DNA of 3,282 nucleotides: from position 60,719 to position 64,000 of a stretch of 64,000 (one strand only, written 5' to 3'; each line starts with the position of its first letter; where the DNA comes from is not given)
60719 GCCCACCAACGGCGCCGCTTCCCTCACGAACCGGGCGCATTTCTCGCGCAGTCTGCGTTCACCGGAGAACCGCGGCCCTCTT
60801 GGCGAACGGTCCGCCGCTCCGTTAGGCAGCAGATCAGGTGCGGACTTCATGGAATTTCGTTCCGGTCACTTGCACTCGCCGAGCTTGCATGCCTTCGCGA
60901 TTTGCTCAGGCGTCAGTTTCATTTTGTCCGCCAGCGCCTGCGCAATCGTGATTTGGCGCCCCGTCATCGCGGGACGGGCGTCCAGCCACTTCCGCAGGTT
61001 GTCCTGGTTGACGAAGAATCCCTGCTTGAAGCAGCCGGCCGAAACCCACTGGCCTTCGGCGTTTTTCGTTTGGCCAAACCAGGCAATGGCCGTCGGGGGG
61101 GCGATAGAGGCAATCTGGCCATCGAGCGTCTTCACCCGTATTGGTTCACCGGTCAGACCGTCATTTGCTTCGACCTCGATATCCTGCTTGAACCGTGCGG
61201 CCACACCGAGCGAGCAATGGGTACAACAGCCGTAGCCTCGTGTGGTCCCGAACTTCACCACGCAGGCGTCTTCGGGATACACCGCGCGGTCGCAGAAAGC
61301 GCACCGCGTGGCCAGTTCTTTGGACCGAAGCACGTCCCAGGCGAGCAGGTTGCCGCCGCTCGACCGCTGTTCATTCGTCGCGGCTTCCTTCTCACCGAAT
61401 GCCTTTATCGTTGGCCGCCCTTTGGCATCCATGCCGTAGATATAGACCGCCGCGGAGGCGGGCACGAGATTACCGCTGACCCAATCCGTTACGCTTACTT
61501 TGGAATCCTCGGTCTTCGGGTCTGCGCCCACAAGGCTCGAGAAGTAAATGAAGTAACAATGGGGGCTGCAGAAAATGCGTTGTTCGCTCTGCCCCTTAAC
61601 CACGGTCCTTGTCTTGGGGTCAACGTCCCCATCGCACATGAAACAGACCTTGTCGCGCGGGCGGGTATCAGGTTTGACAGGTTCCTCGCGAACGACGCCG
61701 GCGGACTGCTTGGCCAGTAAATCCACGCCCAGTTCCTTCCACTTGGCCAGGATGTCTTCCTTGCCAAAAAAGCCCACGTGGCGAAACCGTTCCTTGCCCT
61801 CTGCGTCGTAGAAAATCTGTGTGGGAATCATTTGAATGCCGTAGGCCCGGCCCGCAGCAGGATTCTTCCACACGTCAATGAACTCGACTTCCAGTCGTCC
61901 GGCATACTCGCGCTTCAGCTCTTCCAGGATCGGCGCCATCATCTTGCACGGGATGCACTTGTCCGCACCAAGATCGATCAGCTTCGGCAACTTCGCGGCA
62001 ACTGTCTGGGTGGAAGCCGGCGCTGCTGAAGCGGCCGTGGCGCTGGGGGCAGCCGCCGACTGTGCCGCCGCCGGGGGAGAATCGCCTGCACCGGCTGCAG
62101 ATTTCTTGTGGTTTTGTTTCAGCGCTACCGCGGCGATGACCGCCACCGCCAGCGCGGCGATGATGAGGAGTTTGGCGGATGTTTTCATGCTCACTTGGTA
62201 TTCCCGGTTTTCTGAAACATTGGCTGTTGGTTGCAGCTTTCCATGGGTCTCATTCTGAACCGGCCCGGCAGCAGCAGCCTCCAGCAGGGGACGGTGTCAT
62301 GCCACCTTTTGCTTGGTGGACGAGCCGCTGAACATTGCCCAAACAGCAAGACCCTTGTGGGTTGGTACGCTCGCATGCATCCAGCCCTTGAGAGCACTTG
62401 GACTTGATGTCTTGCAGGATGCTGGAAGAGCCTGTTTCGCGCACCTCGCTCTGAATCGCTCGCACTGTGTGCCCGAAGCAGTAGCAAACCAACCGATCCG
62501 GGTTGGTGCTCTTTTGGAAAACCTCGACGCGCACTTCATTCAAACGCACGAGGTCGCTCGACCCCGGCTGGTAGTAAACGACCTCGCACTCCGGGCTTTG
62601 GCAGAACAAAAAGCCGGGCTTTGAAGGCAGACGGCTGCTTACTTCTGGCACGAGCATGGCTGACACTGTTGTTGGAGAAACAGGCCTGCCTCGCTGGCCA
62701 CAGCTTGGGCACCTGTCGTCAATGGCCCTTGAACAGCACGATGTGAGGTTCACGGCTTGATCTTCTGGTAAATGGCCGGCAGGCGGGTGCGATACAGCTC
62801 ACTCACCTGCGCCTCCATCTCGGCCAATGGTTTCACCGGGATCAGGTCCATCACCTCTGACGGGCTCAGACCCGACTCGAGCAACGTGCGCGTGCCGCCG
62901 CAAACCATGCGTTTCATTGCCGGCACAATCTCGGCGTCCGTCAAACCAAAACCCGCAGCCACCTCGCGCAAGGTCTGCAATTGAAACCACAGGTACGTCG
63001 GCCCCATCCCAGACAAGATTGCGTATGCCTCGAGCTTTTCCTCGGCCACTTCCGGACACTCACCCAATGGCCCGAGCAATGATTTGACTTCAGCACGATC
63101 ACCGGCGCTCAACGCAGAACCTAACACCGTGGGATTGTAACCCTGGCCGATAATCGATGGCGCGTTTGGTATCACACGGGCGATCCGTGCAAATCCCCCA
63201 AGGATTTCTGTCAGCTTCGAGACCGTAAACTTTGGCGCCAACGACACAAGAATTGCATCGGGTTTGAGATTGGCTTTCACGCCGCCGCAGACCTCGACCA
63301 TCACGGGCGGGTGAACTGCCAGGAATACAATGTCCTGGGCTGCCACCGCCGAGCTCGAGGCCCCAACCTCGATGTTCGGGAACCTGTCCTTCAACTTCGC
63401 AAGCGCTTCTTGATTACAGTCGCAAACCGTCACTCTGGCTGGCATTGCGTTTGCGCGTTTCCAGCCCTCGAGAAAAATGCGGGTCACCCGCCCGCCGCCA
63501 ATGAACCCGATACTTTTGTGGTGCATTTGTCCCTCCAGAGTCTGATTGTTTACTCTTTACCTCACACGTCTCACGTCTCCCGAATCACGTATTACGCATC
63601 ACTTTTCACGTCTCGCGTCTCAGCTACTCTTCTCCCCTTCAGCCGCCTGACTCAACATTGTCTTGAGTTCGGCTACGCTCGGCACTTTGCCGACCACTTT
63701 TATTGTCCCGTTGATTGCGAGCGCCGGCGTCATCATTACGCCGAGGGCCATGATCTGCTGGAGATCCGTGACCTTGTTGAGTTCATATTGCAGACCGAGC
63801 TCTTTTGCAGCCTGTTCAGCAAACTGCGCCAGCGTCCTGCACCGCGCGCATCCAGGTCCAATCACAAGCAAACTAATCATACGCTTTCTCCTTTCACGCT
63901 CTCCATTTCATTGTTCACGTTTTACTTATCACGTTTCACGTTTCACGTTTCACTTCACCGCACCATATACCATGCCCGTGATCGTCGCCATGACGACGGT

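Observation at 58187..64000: Ten-gene envelope thiol-redox / metal(loid)-handling island without a recognisable catalytic or resistance core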

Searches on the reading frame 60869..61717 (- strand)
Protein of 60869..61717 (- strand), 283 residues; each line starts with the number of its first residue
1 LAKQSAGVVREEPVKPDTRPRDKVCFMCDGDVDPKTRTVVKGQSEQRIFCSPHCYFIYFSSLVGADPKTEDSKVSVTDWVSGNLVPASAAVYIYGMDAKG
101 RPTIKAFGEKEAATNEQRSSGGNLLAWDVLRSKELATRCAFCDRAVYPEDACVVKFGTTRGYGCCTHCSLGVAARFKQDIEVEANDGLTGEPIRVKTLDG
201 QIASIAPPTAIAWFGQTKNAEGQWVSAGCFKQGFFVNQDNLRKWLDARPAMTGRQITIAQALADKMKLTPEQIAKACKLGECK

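Call 24: search_solved_structures(query=window:60869-61714:-, max_evalue=10, show_alignments=4)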
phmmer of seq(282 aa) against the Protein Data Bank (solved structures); distinct sequences matched with E-value up to 10: 2.
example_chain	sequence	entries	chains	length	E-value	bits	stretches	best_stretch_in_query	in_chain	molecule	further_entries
5c17_A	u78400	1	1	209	8e-10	41.9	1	157-262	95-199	MerB2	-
2lzu_A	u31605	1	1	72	9.4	8.9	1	135-170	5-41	LIM domain-containing protein 2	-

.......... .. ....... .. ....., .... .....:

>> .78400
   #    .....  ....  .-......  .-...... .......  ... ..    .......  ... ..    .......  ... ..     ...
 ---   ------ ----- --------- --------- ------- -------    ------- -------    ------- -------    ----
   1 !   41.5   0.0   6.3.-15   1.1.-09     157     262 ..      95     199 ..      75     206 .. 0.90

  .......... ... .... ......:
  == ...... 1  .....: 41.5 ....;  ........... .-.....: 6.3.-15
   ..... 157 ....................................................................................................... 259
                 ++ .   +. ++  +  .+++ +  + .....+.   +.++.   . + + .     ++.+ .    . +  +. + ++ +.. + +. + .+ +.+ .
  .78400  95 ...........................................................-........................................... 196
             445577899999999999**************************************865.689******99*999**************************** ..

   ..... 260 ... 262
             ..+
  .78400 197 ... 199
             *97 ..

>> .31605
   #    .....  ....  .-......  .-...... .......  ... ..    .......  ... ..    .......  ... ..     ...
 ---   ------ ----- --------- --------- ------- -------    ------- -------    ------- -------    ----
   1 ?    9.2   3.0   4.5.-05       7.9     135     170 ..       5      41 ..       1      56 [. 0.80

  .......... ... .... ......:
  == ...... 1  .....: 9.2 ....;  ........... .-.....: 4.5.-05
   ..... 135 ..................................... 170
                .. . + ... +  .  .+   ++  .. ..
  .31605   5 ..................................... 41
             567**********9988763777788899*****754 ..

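Call 34: search_protein_representatives(protein=window:60869-61717:-)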
Query: 283 residues. Proteins with E-value up to 0.001 (for the whole library): 109; up to 1e-10: 59; up to 1e-30: 29. The best 109 are listed.
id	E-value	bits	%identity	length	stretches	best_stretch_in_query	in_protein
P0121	6.8e-107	373.6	60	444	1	9-282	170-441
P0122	3.2e-104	364.9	59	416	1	2-282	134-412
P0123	3.5e-102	358.2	77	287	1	3-199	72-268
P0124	4.2e-98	344.8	54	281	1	11-282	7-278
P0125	2.3e-93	329.2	74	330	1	3-195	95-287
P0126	9.7e-89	314.1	76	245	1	63-239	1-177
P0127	1.2e-73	264.5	47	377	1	5-283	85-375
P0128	1.0e-72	261.5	56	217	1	73-282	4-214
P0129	2.8e-70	253.5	52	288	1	27-250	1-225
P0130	1.8e-69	250.8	69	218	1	102-255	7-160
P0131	1.9e-66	240.9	45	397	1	8-283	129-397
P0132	4.9e-56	206.8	53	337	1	59-283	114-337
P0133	4.8e-55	203.5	59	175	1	76-242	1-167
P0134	9.4e-55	202.5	37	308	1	14-275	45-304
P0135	1.7e-54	201.7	60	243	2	139-282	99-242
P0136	5.2e-54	200.1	38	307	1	22-278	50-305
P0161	1.2e-18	84.1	28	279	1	25-268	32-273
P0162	4.2e-18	82.3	29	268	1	24-267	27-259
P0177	4.2e-11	59.3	26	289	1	20-271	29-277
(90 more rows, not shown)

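Call 80: find_encoding_contigs(protein=P0162, flank=8000, max_places=3)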
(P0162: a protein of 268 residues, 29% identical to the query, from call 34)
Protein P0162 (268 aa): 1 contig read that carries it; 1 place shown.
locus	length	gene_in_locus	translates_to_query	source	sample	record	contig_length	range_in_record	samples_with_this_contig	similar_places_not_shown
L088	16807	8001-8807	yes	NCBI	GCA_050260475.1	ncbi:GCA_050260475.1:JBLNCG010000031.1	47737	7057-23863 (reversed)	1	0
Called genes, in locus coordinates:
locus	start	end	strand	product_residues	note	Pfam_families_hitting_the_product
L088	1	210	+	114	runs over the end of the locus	PF02410:RsfS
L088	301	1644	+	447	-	PF05580:Peptidase_S55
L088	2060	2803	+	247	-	PF00072:Response_reg, PF08769:Spo0A_C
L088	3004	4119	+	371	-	PF04263:TPK_catalytic, PF12555:SteA-like_C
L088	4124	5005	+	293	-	PF11382:MctB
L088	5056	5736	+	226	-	PF00535:Glycos_transf_2, PF13641:Glyco_tranf_2_3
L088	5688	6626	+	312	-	PF00953:Glycos_transf_4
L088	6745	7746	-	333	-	-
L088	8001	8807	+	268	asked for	PF05573:NosL (faint), PF03243:MerB (weak)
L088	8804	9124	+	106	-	-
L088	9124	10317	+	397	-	PF12704:MacB_PCD, PF02687:FtsX (weak)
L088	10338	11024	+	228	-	PF00005:ABC_tran, PF13166:AAA_13 (faint), PF13304:AAA_21 (faint)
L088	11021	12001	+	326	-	-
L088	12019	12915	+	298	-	-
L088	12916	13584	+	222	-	PF13302:Acetyltransf_3 (weak), PF00583:Acetyltransf_1, PF13673:Acetyltransf_10 (weak), PF13508:Acetyltransf_7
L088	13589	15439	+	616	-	PF00082:Peptidase_S8, PF07755:DUF1611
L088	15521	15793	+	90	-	PF00550:PP-binding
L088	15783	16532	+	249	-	-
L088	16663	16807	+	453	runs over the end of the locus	PF04055:Radical_SAM, PF13353:Fer4_12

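Call 81: find_encoding_contigs(protein=P0136, flank=8000, max_places=3)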
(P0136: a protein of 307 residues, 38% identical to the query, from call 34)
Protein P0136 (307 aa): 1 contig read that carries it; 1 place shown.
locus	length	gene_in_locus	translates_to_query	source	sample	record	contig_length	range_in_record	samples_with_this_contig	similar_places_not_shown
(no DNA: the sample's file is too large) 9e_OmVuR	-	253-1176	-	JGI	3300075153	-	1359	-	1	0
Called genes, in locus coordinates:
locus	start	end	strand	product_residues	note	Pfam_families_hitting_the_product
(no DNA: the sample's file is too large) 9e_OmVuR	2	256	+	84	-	?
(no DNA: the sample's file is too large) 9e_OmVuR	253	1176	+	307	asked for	PF03243:MerB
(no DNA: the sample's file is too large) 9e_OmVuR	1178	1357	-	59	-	?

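Call 82: find_encoding_contigs(protein=P0177, flank=8000, max_places=3)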
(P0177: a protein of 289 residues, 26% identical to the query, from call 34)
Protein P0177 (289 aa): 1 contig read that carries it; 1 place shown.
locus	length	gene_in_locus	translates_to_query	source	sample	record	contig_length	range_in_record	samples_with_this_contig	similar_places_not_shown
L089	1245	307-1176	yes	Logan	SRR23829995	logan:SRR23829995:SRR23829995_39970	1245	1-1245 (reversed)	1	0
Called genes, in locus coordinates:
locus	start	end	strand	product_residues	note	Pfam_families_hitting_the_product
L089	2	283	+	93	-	?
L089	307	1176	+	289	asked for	PF05573:NosL (weak), PF03243:MerB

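Call 83: find_encoding_contigs(protein=P0161, flank=8000, max_places=3)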
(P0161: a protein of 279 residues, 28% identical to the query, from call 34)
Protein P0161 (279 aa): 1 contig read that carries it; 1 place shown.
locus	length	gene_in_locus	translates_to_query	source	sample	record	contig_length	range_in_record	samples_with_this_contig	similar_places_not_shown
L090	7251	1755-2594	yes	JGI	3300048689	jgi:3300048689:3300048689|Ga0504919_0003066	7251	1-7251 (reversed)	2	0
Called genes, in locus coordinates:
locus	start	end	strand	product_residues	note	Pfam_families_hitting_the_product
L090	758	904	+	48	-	-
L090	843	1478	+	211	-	-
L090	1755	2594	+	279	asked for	PF05573:NosL (weak), PF03243:MerB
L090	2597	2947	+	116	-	-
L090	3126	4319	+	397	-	PF12704:MacB_PCD, PF02687:FtsX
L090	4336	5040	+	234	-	PF00005:ABC_tran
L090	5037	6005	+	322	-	-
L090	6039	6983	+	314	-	-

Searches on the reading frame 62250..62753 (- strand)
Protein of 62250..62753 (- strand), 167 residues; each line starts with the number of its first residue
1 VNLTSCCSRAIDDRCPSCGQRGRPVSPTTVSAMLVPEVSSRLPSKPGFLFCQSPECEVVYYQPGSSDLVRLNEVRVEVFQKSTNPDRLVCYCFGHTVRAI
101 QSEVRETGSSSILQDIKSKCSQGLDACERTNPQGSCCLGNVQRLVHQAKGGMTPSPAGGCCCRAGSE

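Call 3: search_protein_families(library=pfam, proteins=[window:62250-62753:-], max_evalue=0.01)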
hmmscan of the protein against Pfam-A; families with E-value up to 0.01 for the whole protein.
window:62250-62753:- (167 aa): 1 family
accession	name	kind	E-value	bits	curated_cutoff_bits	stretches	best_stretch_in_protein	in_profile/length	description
PF18423.6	zf_CopZ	-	1.6e-15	57.2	28.4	1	13-66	2-54/62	Zinc binding domain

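Call 4: search_protein_families(library=ncbifam, proteins=[window:62250-62753:-], max_evalue=0.01)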
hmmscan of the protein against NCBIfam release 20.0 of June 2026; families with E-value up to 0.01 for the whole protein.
window:62250-62753:- (167 aa): 2 families
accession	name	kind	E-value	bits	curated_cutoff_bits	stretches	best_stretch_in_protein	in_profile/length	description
NF047645.1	CopZ_Nterm_CC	equivalog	3.1e-31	108.4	100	1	5-141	3-137/138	putative iron-sulfur cluster-binding metallochaperone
NF045877.1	CopZ_Nterm_CU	equivalog_domain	5.2e-19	68.8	190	1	11-147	23-158/161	Csac_0668 family 2Fe-2S cluster-binding (seleno)protein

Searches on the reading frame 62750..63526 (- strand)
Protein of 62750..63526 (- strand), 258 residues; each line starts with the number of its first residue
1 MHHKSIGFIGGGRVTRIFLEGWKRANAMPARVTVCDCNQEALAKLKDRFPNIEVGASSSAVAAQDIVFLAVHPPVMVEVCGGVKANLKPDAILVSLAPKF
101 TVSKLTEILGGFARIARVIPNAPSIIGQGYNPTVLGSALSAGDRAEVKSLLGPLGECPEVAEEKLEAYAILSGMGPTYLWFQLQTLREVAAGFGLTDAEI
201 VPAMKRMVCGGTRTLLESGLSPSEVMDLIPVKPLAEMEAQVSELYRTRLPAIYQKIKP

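Call 3: search_protein_families(library=pfam, proteins=[window:62750-63526:-], max_evalue=0.01)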
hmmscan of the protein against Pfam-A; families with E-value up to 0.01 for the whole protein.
window:62750-63526:- (258 aa): 2 families
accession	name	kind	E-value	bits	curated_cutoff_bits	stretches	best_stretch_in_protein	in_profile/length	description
PF03807.23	F420_oxidored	-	5.4e-15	56.2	21.6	1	6-97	2-92/94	NADP oxidoreductase coenzyme F420-dependent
PF14748.11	P5CR_dimer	-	0.0025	18.5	25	1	162-227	1-66/105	Pyrroline-5-carboxylate reductase dimerisation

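Call 4: search_protein_families(library=ncbifam, proteins=[window:62750-63526:-], max_evalue=0.01)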
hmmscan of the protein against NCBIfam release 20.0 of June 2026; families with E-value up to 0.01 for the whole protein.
window:62750-63526:- (258 aa): 7 families
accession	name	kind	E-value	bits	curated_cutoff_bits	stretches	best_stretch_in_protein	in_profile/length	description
TIGR00112.1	proC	equivalog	4.2e-34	118.4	196.75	1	6-227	1-224/263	pyrroline-5-carboxylate reductase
NF005813.0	PRK07679.1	exception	1.6e-17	63.8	404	1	2-218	2-220/279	pyrroline-5-carboxylate reductase ProI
NF005814.0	PRK07680.1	equivalog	4.1e-17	62.3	278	1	5-227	2-225/275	late competence protein ComER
NF005384.0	PRK06928.1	exception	1.3e-14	54.4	301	1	5-255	3-254/277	pyrroline-5-carboxylate reductase ProG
NF005063.0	PRK06476.1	equivalog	5.3e-13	49.1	254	1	5-179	2-169/258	pyrroline-5-carboxylate reductase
NF008839.0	PRK11880.2-4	equivalog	1.2e-05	24.8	288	1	32-218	26-205/252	pyrroline-5-carboxylate reductase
NF006125.0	PRK08269.1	equivalog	0.008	15.2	427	0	28-114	59-147/334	3-hydroxybutyryl-CoA dehydrogenase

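Call 75: search_solved_structures(query=window:62753-63526:-, max_evalue=0.001)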
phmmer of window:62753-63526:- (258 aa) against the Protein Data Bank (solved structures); distinct sequences matched with E-value up to 0.001: 15.
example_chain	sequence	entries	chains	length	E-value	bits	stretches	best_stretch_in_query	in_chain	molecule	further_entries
3gt0_A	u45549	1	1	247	1.3e-21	80.7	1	4-230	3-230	Pyrroline-5-carboxylate reductase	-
3tri_A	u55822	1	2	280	3e-18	69.6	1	3-227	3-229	Pyrroline-5-carboxylate reductase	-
2gr9_A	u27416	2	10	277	4.6e-18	69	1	5-229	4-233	Pyrroline-5-carboxylate reductase 1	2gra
8tcu_A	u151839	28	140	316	4.9e-18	68.9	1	4-229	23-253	Pyrroline-5-carboxylate reductase 1, mitochondrial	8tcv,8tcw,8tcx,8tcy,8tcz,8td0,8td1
2izz_A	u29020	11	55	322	5.2e-18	68.9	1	4-229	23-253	PYRROLINE-5-CARBOXYLATE REDUCTASE 1 | Pyrroline-5-carboxylate reductase 1, mitochondrial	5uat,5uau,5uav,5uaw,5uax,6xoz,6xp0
9rzz_A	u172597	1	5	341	6.4e-18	68.6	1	4-229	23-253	Isoform 3 of Pyrroline-5-carboxylate reductase 1, mitochondrial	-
9s01_A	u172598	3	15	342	6.5e-18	68.6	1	4-229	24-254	Isoform 3 of Pyrroline-5-carboxylate reductase 1, mitochondrial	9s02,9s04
2ger_A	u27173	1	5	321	6.9e-18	68.5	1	5-229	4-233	Pyrroline-5-carboxylate reductase 1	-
8dkg_A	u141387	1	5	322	7.2e-18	68.4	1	4-229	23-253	Isoform 3 of Pyrroline-5-carboxylate reductase 1, mitochondrial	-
5bse_A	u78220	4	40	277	1.2e-17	67.7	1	5-242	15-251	Pyrroline-5-carboxylate reductase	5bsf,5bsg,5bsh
9q6g_A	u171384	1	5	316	2.5e-17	66.6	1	4-229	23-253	Pyrroline-5-carboxylate reductase 2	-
6lhm_A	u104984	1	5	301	3.7e-17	66.1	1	5-228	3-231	Pyrroline-5-carboxylate reductase 2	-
1yqg_A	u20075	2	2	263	6.4e-16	62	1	6-199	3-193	pyrroline-5-carboxylate reductase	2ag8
2rcy_A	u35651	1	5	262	6.7e-12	48.8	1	62-197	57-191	Pyrroline carboxylate reductase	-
2ahr_A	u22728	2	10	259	3.6e-10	43.2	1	5-250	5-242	putative pyrroline carboxylate reductase | 1-Pyrroline-5-Carboxylate reductase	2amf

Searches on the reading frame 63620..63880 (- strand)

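Call 3: search_protein_families(library=pfam, proteins=[window:63620-63880:-], max_evalue=0.01)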
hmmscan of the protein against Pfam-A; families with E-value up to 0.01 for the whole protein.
window:63620-63880:- (86 aa): 1 family
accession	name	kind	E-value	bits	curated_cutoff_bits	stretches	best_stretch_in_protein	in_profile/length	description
PF13192.12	Thioredoxin_3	-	1.1e-24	86.7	24.8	1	5-76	4-75/76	Thioredoxin domain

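Call 4: search_protein_families(library=ncbifam, proteins=[window:63620-63880:-], max_evalue=0.01)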
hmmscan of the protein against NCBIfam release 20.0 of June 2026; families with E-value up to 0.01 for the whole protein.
window:63620-63880:- (86 aa): 3 families
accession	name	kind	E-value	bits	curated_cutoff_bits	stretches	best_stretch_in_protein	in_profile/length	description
TIGR00412.2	redox_disulf_2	subfamily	9.1e-28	96.5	62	1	6-76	4-74/75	MTH895/ArsE family thioredoxin-like protein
TIGR00411.1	redox_disulf_1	equivalog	5.3e-09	36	92.75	1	7-76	7-78/82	MJ0307 family thioredoxin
NF047660.1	HUIPC_Trx_selen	equivalog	0.002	18.2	105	0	3-78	5-89/91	HUIPC motif thioredoxin-like (seleno)protein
